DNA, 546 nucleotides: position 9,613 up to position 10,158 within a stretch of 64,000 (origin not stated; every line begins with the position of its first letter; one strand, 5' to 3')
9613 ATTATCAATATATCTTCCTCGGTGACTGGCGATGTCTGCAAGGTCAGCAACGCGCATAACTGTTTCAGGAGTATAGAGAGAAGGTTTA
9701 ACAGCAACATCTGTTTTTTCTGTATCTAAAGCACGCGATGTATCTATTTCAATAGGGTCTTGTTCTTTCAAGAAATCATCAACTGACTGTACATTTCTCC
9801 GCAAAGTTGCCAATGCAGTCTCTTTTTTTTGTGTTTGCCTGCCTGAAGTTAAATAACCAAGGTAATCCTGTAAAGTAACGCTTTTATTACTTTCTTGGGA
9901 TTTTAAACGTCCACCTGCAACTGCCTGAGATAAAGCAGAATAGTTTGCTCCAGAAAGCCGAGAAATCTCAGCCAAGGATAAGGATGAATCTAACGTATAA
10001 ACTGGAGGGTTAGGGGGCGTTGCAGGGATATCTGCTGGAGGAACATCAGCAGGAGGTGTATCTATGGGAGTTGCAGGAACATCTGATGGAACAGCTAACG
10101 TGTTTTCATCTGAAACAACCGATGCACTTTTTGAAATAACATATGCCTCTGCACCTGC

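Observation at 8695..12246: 1183-aa cytoplasmic protein built from ~9 tandem excisionase/MerR-like HTH modules, overlapping polB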

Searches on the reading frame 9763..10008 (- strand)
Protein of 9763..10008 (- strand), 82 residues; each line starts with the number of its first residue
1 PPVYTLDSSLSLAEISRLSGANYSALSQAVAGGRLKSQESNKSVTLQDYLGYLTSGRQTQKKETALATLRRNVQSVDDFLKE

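Call 11: search_solved_structures(query=A1, max_evalue=10, show_alignments=3)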
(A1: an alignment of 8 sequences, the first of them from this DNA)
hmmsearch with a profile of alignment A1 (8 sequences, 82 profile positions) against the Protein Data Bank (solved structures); distinct sequences matched with E-value up to 10: 12.
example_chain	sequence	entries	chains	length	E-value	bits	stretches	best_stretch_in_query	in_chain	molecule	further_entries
4rzp_A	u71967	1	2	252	9.7e-07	32.2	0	13-37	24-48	Engineered Protein OR366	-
6vvw_A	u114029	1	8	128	0.094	16.2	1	49-72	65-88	Tautomerase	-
7zvi_A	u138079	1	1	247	0.21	15.1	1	10-34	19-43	Orf22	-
7p4a_A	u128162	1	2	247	0.26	14.8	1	10-34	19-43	Stl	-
6s47_Bi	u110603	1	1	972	0.42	14.1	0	45-70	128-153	[NU+] prion formation protein 1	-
2lq7_A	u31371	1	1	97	0.51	13.9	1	43-67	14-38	NEDD8-activating enzyme E1 catalytic subunit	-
1y8x_B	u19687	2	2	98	0.51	13.9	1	43-67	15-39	Ubiquitin-activating enzyme E1C | NEDD8-activating enzyme E1 catalytic subunit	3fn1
3qao_A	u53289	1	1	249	1.2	12.6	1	9-33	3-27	MerR-like transcriptional regulator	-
4x8r_A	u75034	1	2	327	1.4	12.4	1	2-27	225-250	TRAP dicarboxylate transporter, DctP subunit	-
7m58_A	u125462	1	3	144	1.7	12.2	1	54-76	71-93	Tautomerase_3 domain-containing protein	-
5mfb_A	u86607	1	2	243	3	11.4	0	12-36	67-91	YIII(Dq)4CqI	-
4d4e_A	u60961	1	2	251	5.5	10.5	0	12-36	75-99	ARMADILLO REPEAT PROTEIN ARM00016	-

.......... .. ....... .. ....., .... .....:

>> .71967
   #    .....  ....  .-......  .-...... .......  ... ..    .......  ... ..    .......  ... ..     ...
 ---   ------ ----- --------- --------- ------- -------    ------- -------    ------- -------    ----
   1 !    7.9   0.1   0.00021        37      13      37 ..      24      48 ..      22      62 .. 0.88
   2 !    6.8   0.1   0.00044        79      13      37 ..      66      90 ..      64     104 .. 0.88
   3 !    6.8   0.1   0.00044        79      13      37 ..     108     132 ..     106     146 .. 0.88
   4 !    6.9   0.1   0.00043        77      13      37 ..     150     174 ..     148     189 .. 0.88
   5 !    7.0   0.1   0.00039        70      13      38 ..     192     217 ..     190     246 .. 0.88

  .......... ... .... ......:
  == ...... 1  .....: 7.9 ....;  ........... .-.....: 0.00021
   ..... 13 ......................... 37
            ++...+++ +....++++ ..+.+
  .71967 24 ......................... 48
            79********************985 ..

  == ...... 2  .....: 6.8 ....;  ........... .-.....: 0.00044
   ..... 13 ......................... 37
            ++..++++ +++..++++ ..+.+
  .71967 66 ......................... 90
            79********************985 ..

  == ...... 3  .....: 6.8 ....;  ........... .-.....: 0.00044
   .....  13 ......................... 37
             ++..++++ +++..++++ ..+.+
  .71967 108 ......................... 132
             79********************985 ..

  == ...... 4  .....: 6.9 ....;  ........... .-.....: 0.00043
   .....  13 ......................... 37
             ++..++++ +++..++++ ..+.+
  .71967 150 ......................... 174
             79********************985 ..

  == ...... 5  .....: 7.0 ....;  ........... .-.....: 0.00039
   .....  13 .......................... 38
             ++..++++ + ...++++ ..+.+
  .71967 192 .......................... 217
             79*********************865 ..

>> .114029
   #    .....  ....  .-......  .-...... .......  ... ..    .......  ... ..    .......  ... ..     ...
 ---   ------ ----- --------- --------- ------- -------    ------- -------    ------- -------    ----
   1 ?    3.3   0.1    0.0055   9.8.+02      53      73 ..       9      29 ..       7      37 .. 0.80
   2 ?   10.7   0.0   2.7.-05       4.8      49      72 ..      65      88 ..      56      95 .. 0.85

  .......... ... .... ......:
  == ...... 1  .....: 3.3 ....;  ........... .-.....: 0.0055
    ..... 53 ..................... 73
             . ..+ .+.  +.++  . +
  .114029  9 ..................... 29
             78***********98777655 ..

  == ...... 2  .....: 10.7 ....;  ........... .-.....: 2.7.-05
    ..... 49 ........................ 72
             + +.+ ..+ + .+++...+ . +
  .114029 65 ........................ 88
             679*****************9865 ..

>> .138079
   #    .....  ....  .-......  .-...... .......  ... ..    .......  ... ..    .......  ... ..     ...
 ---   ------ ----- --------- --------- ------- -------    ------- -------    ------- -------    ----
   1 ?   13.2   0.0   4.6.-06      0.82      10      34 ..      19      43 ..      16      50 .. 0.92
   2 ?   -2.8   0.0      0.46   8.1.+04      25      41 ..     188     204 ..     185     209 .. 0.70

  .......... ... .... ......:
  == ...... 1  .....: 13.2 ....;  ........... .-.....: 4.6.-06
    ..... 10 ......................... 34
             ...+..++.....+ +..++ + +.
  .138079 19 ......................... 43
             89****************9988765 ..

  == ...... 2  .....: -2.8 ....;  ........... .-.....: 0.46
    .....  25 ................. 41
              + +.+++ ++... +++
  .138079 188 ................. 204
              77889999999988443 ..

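Call 12: search_protein_families(library=pfam, alignment_id=A1, max_evalue=10)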
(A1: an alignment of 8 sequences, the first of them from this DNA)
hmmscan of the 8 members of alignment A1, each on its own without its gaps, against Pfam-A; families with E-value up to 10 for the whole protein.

A. member 1, seq(82 aa): 0 families

B. families by the number of members that match (of 8 scanned): 8 families
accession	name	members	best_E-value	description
PF01022.26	HTH_5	1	0.012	Bacterial regulatory protein, arsR family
PF13404.12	HTH_AsnC-type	1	0.016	AsnC-type helix-turn-helix domain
PF22737.1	NNH6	1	0.024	NACHT N-terminal Helical domain 6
PF01381.28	HTH_3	1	0.12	Helix-turn-helix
PF04297.20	UPF0122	1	0.13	Putative helix-turn-helix protein, YlxM / p13 like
PF12116.14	SpoIIID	1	0.17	Stage III sporulation protein D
PF24218.1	DUF7437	1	0.17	Family of unknown function (DUF7437)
PF07040.16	DUF1326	1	0.22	Protein of unknown function (DUF1326)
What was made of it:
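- On HTH_17 / excisionase-family DNA-binding domain (PF12728, TIGR01764): Single repeats give no HTH_17 hit (call 12).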

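Call 22: predict_structure(alignment_id=A1)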
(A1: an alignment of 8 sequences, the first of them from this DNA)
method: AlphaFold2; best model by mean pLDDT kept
length: 82 residues; sequences in the alignment: 8
mean_pLDDT: 86.0   pTM: 0.72
mean pLDDT of the five models: 86.0, 85.6, 85.3, 84.4, 83.8
residues with pLDDT >= 90: 35; 70-90: 41; 50-70: 6; < 50: 0
segments of 3 or more residues with pLDDT < 50: none
pLDDT, mean of each block of 10 residues (from residue 1): 80 91 91 83 87 88 90 82 70
secondary structure, 60 per line:
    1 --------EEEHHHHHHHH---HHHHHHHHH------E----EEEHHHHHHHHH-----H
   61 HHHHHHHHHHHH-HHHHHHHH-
elements in order: E9-11 H12-19 H23-31 E43-45 H46-54 H60-72 H74-81
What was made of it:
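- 9766..10002 (-): Module R6 (aa 749-827). This is the copy that was modelled. AlphaFold model pLDDT 86 (call 22).
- On HTH_17 / excisionase-family DNA-binding domain (PF12728, TIGR01764): AlphaFold pLDDT 86 with elements E9-11, H12-19, H23-31, E43-45, H46-54 (call 22).
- Closest known: Classical MerR-family regulators. Different: There is no long coiled-coil dimerisation helix and no effector domain (call 22).
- AlphaFold pLDDT 86 (call 22).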

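Call 30: search_protein_representatives(alignment_id=A1)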
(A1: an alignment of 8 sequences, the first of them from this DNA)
Query: 8 sequences, 82 profile positions. Proteins with E-value up to 0.001 (for the whole library): 39; up to 1e-10: 1; up to 1e-30: 0. The best 39 are listed.
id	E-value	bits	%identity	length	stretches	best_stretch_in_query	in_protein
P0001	9.6e-14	67.5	-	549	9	10-31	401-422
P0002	2.4e-10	56.6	-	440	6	10-32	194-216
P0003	7.6e-10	55.0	-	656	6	10-38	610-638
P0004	1.1e-09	54.5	-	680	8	10-36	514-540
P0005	1.4e-09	54.2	-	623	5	9-45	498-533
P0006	1.5e-09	54.1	-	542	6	10-38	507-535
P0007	1.8e-09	53.8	-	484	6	10-38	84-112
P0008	3.8e-09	52.8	-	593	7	9-47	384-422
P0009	5.0e-09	52.4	-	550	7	10-32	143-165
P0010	6.7e-08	48.8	-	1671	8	13-39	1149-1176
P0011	1.3e-07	47.8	-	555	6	10-46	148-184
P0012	1.8e-07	47.4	-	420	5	10-33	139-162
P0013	2.1e-07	47.2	-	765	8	10-31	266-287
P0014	2.2e-07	47.1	-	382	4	9-34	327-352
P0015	2.5e-07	46.9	-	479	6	10-71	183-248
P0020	6.9e-06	42.3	-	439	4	7-40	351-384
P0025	1.7e-05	41.1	-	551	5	9-38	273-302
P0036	3.0e-04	37.1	-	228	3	10-56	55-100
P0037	3.5e-04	36.9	-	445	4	8-48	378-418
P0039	5.2e-04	36.3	-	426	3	3-72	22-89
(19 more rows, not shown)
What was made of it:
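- On Tandem HTH_17 array proteins (uncharacterised database class): Best hits have E 1e-13 to 5e-4, obtained by summing 3-9 short stretches, mostly at profile positions 10-38 (call 30).
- Closest known: Uncharacterised tandem HTH_17 array proteins from metagenomes. Different: Matches cover mostly profile positions 10-38 (call 30).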

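Call 33: search_protein_families(library=pfam, proteins=[P0001, P0005, P0015, P0036, P0039, P0007, P0011, P0020, P0025, P0037], max_evalue=0.001)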
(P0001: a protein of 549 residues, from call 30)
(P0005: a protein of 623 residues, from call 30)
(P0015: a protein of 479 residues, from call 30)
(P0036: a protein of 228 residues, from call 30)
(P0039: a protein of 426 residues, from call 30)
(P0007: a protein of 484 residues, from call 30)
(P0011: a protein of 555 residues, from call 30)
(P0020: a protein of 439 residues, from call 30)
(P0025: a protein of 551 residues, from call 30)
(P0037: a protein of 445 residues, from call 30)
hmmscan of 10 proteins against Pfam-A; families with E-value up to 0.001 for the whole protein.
P0001 (549 aa): 63 families (the best 25 are shown)
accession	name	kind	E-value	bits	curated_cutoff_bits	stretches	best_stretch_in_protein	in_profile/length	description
PF08279.18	HTH_11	-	1.2e-43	147.2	25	4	61-91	11-41/55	HTH domain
PF13412.12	HTH_24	-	1.5e-41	140.2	21.9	4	503-540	10-47/48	Winged helix-turn-helix DNA-binding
PF13404.12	HTH_AsnC-type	-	1e-40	137.7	27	3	393-423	10-40/42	AsnC-type helix-turn-helix domain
PF01047.28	MarR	-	3.2e-26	91.4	24.6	0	395-423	12-40/59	MarR family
PF13545.12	HTH_Crp_2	-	1.8e-25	89.1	27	0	236-265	21-50/70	Crp-like helix-turn-helix domain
PF12802.13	MarR_2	-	2.6e-25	88.8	27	0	232-265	14-48/61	MarR family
PF08220.18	HTH_DeoR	-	2.3e-23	82.1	21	0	500-527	4-31/57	DeoR-like helix-turn-helix domain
PF01381.28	HTH_3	-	3.1e-22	78.8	23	0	401-418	10-27/55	Helix-turn-helix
PF00356.27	LacI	-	4.4e-20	71.6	27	0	513-532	2-21/46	Bacterial regulatory proteins, lacI family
PF20432.4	Xre-like-HTH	-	6.6e-19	68.4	25.8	0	237-259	23-44/63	Antitoxin Xre-like helix-turn-helix domain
PF08280.17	HTH_Mga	-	9.9e-19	67.5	23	0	394-425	13-44/59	M protein trans-acting positive regulator (MGA) HTH domain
PF04967.18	HTH_10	-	2.8e-18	65.9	23.1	0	401-426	24-49/53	HTH DNA binding domain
PF07022.19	Phage_CI_repr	-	7.2e-18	65.1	22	0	405-423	17-35/65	Bacteriophage CI repressor helix-turn-helix domain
PF05043.19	Mga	-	7e-17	62.2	21.1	0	222-263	16-56/87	Mga helix-turn-helix domain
PF04545.22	Sigma70_r4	-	4e-16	58.7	24.1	0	399-423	19-43/50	Sigma-70, region 4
PF12728.13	HTH_17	-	1.3e-13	51.4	27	0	401-422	2-23/51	Helix-turn-helix domain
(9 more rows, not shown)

P0005 (623 aa): 21 families
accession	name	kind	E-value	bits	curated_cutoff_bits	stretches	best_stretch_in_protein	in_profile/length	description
PF12728.13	HTH_17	-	2e-49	166.1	27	5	498-540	1-47/51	Helix-turn-helix domain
PF13338.12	AbiEi_4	-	7.2e-22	77.7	25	0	562-591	12-40/49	Transcriptional regulator, AbiEi antitoxin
PF13384.12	HTH_23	-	3.6e-11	43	24.6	0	434-455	18-39/50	Homeodomain-like domain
PF13518.12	HTH_28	-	8.5e-10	39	25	0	432-455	12-34/52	Helix-turn-helix domain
PF02001.22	DUF134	-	9.4e-10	39.4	27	0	434-457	51-74/98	Protein of unknown function DUF134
PF05225.22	HTH_psq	-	1.7e-09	37.6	20.4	0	434-455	17-38/45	helix-turn-helix, Psq domain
PF07453.19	NUMOD1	-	1.4e-08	35.1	22.8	0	11-27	18-34/37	NUMOD1 domain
PF00376.29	MerR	-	1.4e-08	34.8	28.2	0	435-459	1-25/38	MerR family regulatory protein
PF13551.12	HTH_29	-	5.9e-08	33.1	28.1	0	431-454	10-33/64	Winged helix-turn helix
PF01381.28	HTH_3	-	6.2e-07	29.8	23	0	63-87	7-31/55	Helix-turn-helix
PF20038.5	HTH_59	-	7.2e-07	29.5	27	0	311-354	4-45/66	Helix-turn-helix domain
PF02954.25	HTH_8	-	1.9e-06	28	22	0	436-455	21-40/42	Bacterial regulatory protein, Fis family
PF03683.19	UPF0175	-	2.8e-05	24.1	27.9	0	428-455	28-55/75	Uncharacterised protein family (UPF0175)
PF13411.12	MerR_1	-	4.6e-05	23.9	21.6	0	67-85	2-20/69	MerR HTH family regulatory protein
PF21531.3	Rv2175c_wHTH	-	7.5e-05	23.1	27.1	0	301-331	2-32/57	DNA-binding protein Rv2175c, wHTH domain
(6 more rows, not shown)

P0015 (479 aa): 43 families (the best 25 are shown)
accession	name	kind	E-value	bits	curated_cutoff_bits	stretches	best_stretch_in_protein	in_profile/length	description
PF12728.13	HTH_17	-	8.3e-98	321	27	8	184-230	3-49/51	Helix-turn-helix domain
PF21531.3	Rv2175c_wHTH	-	1.7e-20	73.2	27.1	0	126-164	16-54/57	DNA-binding protein Rv2175c, wHTH domain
PF13338.12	AbiEi_4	-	9.2e-20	70.9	25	0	316-342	13-38/49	Transcriptional regulator, AbiEi antitoxin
PF13542.12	HTH_Tnp_ISL3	-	8.2e-17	60.9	27.4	0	113-148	17-49/51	Helix-turn-helix domain of transposase family ISL3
PF13384.12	HTH_23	-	2.5e-16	59.4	24.6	0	260-281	18-39/50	Homeodomain-like domain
PF04967.18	HTH_10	-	4.6e-14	52.4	23.1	0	126-147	24-45/53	HTH DNA binding domain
PF08279.18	HTH_11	-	9.4e-14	51.5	25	1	121-147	11-37/55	HTH domain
PF00376.29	MerR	-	4.5e-13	49.2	28.2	1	127-155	1-30/38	MerR family regulatory protein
PF12964.13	DUF3853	-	5.2e-13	49.4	22.1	0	68-108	44-86/97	Protein of unknown function (DUF3853)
PF01381.28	HTH_3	-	6.3e-12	45.8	23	0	125-154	9-39/55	Helix-turn-helix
PF13412.12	HTH_24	-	7.5e-12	45.1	21.9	0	121-147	13-39/48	Winged helix-turn-helix DNA-binding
PF08281.18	Sigma70_r4_2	-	1e-11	44.7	25.7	0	125-149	26-50/54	Sigma-70, region 4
PF13518.12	HTH_28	-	5.4e-11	42.8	25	0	185-203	15-33/52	Helix-turn-helix domain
PF08220.18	HTH_DeoR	-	8.4e-10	38.7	21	0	117-144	6-33/57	DeoR-like helix-turn-helix domain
PF12802.13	MarR_2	-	1.6e-09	38.3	27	0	116-144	10-39/61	MarR family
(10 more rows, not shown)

P0036 (228 aa): 12 families
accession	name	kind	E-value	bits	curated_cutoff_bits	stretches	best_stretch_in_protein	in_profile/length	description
PF12728.13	HTH_17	-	7.8e-21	74.5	27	1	1-45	2-50/51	Helix-turn-helix domain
PF13338.12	AbiEi_4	-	2.1e-14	53.7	25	1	55-87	14-45/49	Transcriptional regulator, AbiEi antitoxin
PF00376.29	MerR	-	7.8e-09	35.7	28.2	0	4-28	3-27/38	MerR family regulatory protein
PF13411.12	MerR_1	-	3.5e-06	27.4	21.6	0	1-27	1-27/69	MerR HTH family regulatory protein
PF03683.19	UPF0175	-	1.7e-05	24.8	27.9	0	109-127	31-49/75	Uncharacterised protein family (UPF0175)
PF02001.22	DUF134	-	3.1e-05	24.9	27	0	107-138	46-77/98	Protein of unknown function DUF134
PF04545.22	Sigma70_r4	-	3.1e-05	23.8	24.1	0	109-131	18-40/50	Sigma-70, region 4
PF13551.12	HTH_29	-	0.00015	22.2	28.1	0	109-133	10-34/64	Winged helix-turn helix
PF20432.4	Xre-like-HTH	-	0.0003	21.5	25.8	0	112-138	24-51/63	Antitoxin Xre-like helix-turn-helix domain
PF01381.28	HTH_3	-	0.00043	20.7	23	0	110-128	8-26/55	Helix-turn-helix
PF08281.18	Sigma70_r4_2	-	0.00056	19.9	25.7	0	109-128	24-43/54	Sigma-70, region 4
PF13384.12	HTH_23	-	0.00088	19.5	24.6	0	112-133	18-39/50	Homeodomain-like domain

P0039 (426 aa): 23 families
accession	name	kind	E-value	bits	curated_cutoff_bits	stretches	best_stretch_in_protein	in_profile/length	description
PF12728.13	HTH_17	-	7.2e-29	100.3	27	1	30-58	3-31/51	Helix-turn-helix domain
PF13412.12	HTH_24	-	2.5e-16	59.4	21.9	0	296-325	12-40/48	Winged helix-turn-helix DNA-binding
PF08279.18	HTH_11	-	9.3e-16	57.9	25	0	163-188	12-37/55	HTH domain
PF12802.13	MarR_2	-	2.7e-11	43.9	27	0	366-401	17-52/61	MarR family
PF13404.12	HTH_AsnC-type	-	4.9e-08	33.1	27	0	230-251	15-35/42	AsnC-type helix-turn-helix domain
PF04967.18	HTH_10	-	7.3e-08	32.5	23.1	0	23-46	18-41/53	HTH DNA binding domain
PF12840.13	HTH_20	-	2.2e-07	31.2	27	0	26-46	16-36/51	Helix-turn-helix domain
PF21476.4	PF0610-like_N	-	3.4e-07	30.8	33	0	28-47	14-33/50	PF0610-like, N-terminal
PF15943.11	YdaS_toxin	-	9.1e-07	29.1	30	0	373-400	12-41/65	Bacterial toxin YdaS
PF01381.28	HTH_3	-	3.8e-06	27.3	23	0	30-57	11-37/55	Helix-turn-helix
PF01047.28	MarR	-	5.9e-06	26.5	24.6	0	301-325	16-40/59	MarR family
PF13443.12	HTH_26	-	9.6e-06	26.2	22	0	28-54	10-35/63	Cro/C1-type HTH DNA-binding domain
PF09339.16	HTH_IclR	-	1.6e-05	25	22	0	366-391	15-40/52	IclR helix-turn-helix domain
PF13560.12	HTH_31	-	2.8e-05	24.8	27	0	28-58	14-44/64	Helix-turn-helix domain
PF02001.22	DUF134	-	3.6e-05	24.7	27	0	28-53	50-75/98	Protein of unknown function DUF134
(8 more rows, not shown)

P0007 (484 aa): 41 families (the best 25 are shown)
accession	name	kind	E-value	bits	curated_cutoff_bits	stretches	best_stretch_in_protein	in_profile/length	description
PF13404.12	HTH_AsnC-type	-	9.6e-30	102.6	27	0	315-350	5-40/42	AsnC-type helix-turn-helix domain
PF08279.18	HTH_11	-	8e-27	93.3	25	0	200-236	5-42/55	HTH domain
PF13412.12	HTH_24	-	5.6e-25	87.1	21.9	0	445-476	9-40/48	Winged helix-turn-helix DNA-binding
PF08280.17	HTH_Mga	-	1.8e-21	76.3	23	0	203-240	13-52/59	M protein trans-acting positive regulator (MGA) HTH domain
PF01047.28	MarR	-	2.3e-19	69.5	24.6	0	77-119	11-53/59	MarR family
PF12802.13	MarR_2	-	2.9e-17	63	27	0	445-477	11-44/61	MarR family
PF02650.20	HTH_WhiA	-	9.8e-14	52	27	0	446-478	47-81/84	WhiA C-terminal HTH domain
PF13518.12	HTH_28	-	1.4e-13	51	25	0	209-234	12-37/52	Helix-turn-helix domain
PF01381.28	HTH_3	-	2.6e-12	47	23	0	331-349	13-31/55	Helix-turn-helix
PF01498.24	HTH_Tnp_Tc3_2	-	1.6e-10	41.5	31.5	0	198-235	2-44/72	Transposase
PF25212.1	HVO_A0114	-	3.2e-10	40.1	27.6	0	259-306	27-74/84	HVO_A0114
PF08220.18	HTH_DeoR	-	9.9e-10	38.5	21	0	259-303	5-49/57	DeoR-like helix-turn-helix domain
PF23737.1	HTH_71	-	6.2e-09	36.1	27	0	84-97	19-32/50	HTH 3-helical bundle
PF13384.12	HTH_23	-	8.4e-09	35.4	24.6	0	201-232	11-40/50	Homeodomain-like domain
PF13545.12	HTH_Crp_2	-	1e-08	35.5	27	0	453-481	22-50/70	Crp-like helix-turn-helix domain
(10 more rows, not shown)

P0011 (555 aa): 51 families (the best 25 are shown)
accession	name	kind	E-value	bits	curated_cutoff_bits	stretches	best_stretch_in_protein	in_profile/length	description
PF13412.12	HTH_24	-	3.5e-27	94.2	21.9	2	386-417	9-40/48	Winged helix-turn-helix DNA-binding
PF13404.12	HTH_AsnC-type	-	4.1e-27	94.2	27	1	381-417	4-40/42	AsnC-type helix-turn-helix domain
PF01047.28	MarR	-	3.2e-22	78.6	24.6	0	387-417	10-40/59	MarR family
PF08279.18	HTH_11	-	1.6e-21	76.4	25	0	388-423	8-44/55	HTH domain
PF01498.24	HTH_Tnp_Tc3_2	-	7.5e-18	65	31.5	0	383-420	2-44/72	Transposase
PF12802.13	MarR_2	-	6.1e-16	58.8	27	0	137-170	9-43/61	MarR family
PF13936.12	HTH_38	-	1.2e-14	54.1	27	0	145-166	18-39/44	Helix-turn-helix domain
PF08280.17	HTH_Mga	-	1.6e-14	54.1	23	0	137-172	9-44/59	M protein trans-acting positive regulator (MGA) HTH domain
PF00356.27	LacI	-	4.7e-13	49.1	27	0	396-418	1-23/46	Bacterial regulatory proteins, lacI family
PF01381.28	HTH_3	-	1.5e-12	47.8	23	0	144-167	6-29/55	Helix-turn-helix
PF07022.19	Phage_CI_repr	-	5.1e-12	46.4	22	0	142-169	6-34/65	Bacteriophage CI repressor helix-turn-helix domain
PF13556.12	HTH_30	-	1.8e-10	40.9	27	0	395-419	13-37/59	PucR C-terminal helix-turn-helix domain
PF08220.18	HTH_DeoR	-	6.9e-10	39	21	0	384-419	4-39/57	DeoR-like helix-turn-helix domain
PF01022.26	HTH_5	-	8.8e-10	38.8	22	0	386-420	8-41/47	Bacterial regulatory protein, arsR family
PF20432.4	Xre-like-HTH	-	1.6e-09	38.4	25.8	0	142-169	18-43/63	Antitoxin Xre-like helix-turn-helix domain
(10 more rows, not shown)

P0020 (439 aa): 14 families
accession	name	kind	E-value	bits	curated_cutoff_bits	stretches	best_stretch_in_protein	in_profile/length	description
PF12728.13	HTH_17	-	8.6e-13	48.8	27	0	354-382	2-31/51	Helix-turn-helix domain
PF13412.12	HTH_24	-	9.3e-11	41.6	21.9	0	400-423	15-38/48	Winged helix-turn-helix DNA-binding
PF04545.22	Sigma70_r4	-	1.2e-09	37.9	24.1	0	207-232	17-42/50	Sigma-70, region 4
PF13411.12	MerR_1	-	2.6e-08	34.3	21.6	0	14-42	2-30/69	MerR HTH family regulatory protein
PF09339.16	HTH_IclR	-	2.4e-07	30.8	22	0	351-375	16-40/52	IclR helix-turn-helix domain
PF21531.3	Rv2175c_wHTH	-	3.7e-07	30.5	27.1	0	209-237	14-42/57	DNA-binding protein Rv2175c, wHTH domain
PF19575.5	HTH_58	-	5.5e-07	29.8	23.8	0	53-80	22-49/62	Helix-turn-helix domain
PF01381.28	HTH_3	-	1.5e-06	28.6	23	0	353-377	9-33/55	Helix-turn-helix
PF00376.29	MerR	-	1.6e-05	25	28.2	0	310-330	1-21/38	MerR family regulatory protein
PF09035.16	Tn916-Xis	-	3e-05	24.6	22.9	0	202-233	7-39/69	Excisionase from transposon Tn916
PF04967.18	HTH_10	-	3.6e-05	23.9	23.1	0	353-375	23-45/53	HTH DNA binding domain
PF04297.20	UPF0122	-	0.00022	21.8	22.7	0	349-375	29-55/101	Putative helix-turn-helix protein, YlxM / p13 like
PF13545.12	HTH_Crp_2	-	0.00084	19.7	27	0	351-375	20-44/70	Crp-like helix-turn-helix domain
PF03374.19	ANT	-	0.00091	20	25.3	0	309-338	24-53/108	Phage antirepressor protein KilAC domain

P0025 (551 aa): 35 families (the best 25 are shown)
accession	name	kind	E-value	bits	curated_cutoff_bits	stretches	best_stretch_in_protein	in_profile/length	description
PF13412.12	HTH_24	-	1.4e-36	124.3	21.9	2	264-296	8-40/48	Winged helix-turn-helix DNA-binding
PF13404.12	HTH_AsnC-type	-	8.4e-34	115.6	27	1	260-295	4-39/42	AsnC-type helix-turn-helix domain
PF12802.13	MarR_2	-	4.1e-23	81.7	27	0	440-472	10-43/61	MarR family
PF08279.18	HTH_11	-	4.9e-21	74.8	25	0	265-304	6-46/55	HTH domain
PF01047.28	MarR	-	1.6e-20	73.1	24.6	0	264-296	8-40/59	MarR family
PF08280.17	HTH_Mga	-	9.6e-19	67.6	23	1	264-298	10-44/59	M protein trans-acting positive regulator (MGA) HTH domain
PF01498.24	HTH_Tnp_Tc3_2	-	2.3e-18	66.6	31.5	0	72-108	2-43/72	Transposase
PF13545.12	HTH_Crp_2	-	6.3e-13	48.9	27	0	389-418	21-50/70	Crp-like helix-turn-helix domain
PF04545.22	Sigma70_r4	-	7.2e-13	48.3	24.1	0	449-472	20-43/50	Sigma-70, region 4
PF00273.25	Serum_albumin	-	7.7e-11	42.4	34.4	0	308-355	4-51/176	Serum albumin family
PF20432.4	Xre-like-HTH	-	4.3e-10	40.2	25.8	0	445-471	19-43/63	Antitoxin Xre-like helix-turn-helix domain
PF01381.28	HTH_3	-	3.5e-09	37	23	0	450-478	10-39/55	Helix-turn-helix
PF00356.27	LacI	-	4.3e-09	36.5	27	0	335-353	2-20/46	Bacterial regulatory proteins, lacI family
PF01022.26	HTH_5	-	9.9e-09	35.4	22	0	441-472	8-38/47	Bacterial regulatory protein, arsR family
PF08220.18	HTH_DeoR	-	3.9e-08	33.4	21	0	439-466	4-31/57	DeoR-like helix-turn-helix domain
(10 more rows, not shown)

P0037 (445 aa): 7 families
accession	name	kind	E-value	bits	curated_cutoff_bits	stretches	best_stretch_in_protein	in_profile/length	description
PF12728.13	HTH_17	-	6.4e-28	97.2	27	1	259-304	2-51/51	Helix-turn-helix domain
PF01381.28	HTH_3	-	0.00015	22.2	23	0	87-114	5-32/55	Helix-turn-helix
PF03683.19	UPF0175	-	0.00022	21.3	27.9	0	88-113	30-55/75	Uncharacterised protein family (UPF0175)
PF13542.12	HTH_Tnp_ISL3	-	0.0003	20.6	27.4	0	379-401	27-48/51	Helix-turn-helix domain of transposase family ISL3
PF13384.12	HTH_23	-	0.00049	20.3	24.6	0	92-114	18-40/50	Homeodomain-like domain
PF13518.12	HTH_28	-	0.00063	20.2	25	0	89-113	11-34/52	Helix-turn-helix domain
PF13551.12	HTH_29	-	0.00068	20.1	28.1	0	88-113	9-34/64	Winged helix-turn helix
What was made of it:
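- Closest known: Eukaryotic multi-HTH arrays. Different: A different HTH class (HTH_24/HTH_11/AsnC-type, call 33), eukaryotic and transposase-related.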
